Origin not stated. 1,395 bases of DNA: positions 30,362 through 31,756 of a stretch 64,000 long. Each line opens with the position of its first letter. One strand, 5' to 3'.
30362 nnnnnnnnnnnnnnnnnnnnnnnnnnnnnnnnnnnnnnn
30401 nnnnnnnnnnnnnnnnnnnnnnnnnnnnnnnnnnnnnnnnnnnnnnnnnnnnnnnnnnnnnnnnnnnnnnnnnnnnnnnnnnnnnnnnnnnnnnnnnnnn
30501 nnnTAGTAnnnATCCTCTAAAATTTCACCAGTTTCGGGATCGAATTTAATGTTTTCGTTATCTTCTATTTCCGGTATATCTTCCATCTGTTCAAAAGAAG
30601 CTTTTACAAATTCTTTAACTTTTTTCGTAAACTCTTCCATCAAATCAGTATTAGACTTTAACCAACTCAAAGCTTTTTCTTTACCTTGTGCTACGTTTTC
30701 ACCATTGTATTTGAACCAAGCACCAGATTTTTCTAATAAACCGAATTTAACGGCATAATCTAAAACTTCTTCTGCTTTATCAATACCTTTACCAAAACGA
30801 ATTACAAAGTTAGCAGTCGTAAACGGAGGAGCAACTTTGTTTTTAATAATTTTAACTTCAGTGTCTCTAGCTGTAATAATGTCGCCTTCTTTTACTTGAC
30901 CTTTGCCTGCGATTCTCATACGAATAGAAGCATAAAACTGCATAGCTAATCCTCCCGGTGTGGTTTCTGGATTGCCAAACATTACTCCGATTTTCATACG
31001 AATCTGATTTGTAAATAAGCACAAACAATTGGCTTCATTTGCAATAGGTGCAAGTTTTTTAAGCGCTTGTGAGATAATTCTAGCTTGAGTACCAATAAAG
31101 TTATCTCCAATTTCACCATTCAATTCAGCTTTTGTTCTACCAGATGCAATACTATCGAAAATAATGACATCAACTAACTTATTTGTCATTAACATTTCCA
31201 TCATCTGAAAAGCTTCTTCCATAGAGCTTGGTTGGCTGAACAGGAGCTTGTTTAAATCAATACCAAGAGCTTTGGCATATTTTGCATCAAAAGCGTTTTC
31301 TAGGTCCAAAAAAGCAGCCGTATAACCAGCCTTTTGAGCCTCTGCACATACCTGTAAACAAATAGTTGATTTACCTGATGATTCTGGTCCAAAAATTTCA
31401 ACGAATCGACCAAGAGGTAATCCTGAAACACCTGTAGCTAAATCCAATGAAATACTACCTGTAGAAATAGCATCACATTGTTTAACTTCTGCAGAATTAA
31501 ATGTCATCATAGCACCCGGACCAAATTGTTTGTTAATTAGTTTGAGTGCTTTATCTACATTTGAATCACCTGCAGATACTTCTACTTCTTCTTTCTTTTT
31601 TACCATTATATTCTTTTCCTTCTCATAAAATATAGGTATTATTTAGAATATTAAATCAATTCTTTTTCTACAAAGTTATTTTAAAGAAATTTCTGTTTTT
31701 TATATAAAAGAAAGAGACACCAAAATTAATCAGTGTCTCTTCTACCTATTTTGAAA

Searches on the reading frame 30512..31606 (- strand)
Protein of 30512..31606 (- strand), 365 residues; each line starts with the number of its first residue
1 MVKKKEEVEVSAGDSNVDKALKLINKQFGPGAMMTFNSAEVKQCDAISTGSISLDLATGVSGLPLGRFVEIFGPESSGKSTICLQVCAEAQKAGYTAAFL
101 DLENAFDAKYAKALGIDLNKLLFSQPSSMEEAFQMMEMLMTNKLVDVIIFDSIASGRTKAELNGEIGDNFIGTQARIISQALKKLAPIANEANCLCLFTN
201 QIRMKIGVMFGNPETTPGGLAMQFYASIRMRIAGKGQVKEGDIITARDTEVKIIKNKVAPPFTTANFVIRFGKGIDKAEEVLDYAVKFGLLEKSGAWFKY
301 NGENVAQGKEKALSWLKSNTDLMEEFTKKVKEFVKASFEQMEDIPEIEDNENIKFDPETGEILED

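Call 44: search_protein_families(library=phrogs, proteins=[window:30512-31606:-], max_evalue=0.00001)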
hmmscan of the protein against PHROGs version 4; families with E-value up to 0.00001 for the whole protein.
window:30512-31606:- (365 aa): 4 families
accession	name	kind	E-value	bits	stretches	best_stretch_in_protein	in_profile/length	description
phrog_97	-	other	2.9e-78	265.3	2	1-233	1-252/506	UvsX-like recombinase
phrog_8337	-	DNA, RNA and nucleotide metabolism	4e-28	99.6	1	5-253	10-260/273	DNA repair protein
phrog_9666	-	unknown function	4.2e-28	99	1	150-295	585-729/779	-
phrog_19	-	DNA, RNA and nucleotide metabolism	9.9e-06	25.7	0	46-105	334-392/621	DnaB-like replicative helicase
